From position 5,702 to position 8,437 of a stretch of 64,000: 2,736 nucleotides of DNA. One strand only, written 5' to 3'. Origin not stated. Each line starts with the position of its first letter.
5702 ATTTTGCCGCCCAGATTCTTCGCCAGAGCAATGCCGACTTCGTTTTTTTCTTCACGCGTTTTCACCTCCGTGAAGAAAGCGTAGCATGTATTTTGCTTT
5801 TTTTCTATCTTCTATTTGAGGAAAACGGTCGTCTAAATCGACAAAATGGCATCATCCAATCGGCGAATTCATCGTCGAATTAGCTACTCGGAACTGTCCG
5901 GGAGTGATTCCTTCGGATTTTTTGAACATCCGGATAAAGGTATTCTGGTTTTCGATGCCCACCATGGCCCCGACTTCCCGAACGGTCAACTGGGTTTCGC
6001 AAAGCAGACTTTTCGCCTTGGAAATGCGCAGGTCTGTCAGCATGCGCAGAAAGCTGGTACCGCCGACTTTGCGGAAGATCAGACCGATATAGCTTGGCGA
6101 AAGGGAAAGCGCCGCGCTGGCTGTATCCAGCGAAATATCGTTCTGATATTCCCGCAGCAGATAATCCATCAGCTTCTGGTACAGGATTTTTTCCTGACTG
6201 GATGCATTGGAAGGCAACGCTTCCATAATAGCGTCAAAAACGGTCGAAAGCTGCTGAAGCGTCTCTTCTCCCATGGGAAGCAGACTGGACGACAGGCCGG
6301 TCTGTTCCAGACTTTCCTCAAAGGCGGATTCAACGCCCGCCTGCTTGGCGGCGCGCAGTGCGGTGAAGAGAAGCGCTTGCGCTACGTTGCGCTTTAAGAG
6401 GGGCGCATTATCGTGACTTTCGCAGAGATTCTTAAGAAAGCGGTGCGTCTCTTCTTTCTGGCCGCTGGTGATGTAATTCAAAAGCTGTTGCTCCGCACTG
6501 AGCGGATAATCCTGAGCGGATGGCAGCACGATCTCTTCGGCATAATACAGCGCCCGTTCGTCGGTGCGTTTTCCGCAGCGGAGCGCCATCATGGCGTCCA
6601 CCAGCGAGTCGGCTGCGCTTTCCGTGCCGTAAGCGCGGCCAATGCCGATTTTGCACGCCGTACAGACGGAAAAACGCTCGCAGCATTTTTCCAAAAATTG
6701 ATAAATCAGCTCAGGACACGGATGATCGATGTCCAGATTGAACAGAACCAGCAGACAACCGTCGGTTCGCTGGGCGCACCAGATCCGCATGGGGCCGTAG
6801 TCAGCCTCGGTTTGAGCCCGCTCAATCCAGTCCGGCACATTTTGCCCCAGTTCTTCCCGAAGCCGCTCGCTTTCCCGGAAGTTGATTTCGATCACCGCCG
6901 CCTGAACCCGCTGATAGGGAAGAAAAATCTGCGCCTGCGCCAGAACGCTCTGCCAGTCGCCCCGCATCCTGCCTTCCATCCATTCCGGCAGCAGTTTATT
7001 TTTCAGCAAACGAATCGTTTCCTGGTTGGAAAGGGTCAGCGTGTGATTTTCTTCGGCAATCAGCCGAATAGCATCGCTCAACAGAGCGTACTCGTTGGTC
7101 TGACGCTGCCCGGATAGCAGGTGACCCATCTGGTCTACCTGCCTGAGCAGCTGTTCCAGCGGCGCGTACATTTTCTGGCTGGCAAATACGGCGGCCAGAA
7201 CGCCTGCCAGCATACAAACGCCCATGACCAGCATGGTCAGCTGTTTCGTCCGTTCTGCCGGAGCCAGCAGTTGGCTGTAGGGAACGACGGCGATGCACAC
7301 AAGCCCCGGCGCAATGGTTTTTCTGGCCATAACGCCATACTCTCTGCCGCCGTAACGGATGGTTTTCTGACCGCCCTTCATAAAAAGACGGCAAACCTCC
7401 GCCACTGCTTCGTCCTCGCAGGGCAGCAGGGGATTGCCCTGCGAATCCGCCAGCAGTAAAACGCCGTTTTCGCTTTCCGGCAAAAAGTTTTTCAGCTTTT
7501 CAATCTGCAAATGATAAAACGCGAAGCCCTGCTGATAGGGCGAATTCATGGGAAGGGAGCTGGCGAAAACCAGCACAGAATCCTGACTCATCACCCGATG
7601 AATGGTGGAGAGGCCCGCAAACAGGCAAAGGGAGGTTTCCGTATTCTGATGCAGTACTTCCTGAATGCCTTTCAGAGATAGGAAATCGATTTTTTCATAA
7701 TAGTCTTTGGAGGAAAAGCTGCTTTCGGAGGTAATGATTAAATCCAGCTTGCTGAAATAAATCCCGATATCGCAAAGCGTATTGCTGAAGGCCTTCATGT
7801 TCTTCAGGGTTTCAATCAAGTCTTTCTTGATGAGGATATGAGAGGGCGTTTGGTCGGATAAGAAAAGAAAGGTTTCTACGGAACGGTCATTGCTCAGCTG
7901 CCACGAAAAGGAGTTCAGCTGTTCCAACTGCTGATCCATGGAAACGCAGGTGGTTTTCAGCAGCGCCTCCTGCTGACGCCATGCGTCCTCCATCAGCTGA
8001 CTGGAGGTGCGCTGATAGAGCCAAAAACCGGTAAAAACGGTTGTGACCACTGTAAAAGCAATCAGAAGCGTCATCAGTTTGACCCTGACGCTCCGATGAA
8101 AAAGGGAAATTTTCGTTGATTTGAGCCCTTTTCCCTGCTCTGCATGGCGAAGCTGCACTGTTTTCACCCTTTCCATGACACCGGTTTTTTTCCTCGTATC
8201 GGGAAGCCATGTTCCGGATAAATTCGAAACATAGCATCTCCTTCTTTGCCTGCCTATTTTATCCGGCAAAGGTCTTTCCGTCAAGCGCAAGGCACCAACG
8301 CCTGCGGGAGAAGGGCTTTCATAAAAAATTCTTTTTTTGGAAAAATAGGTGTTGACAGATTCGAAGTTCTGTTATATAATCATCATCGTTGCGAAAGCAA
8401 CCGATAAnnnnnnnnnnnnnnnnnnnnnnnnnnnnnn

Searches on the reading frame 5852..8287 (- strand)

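Call 53: search_protein_families(library=pfam, proteins=[window:5852-8287:-], max_evalue=0.00001)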
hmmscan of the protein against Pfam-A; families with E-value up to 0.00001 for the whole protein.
window:5852-8287:- (811 aa): 2 families
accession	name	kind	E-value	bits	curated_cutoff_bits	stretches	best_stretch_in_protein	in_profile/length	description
PF12833.13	HTH_18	-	5e-18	65.6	33.6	1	724-800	2-78/80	Helix-turn-helix domain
PF00165.29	HTH_AraC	-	3.5e-07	30.6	26.6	1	765-800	7-41/42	Bacterial regulatory helix-turn-helix proteins, AraC family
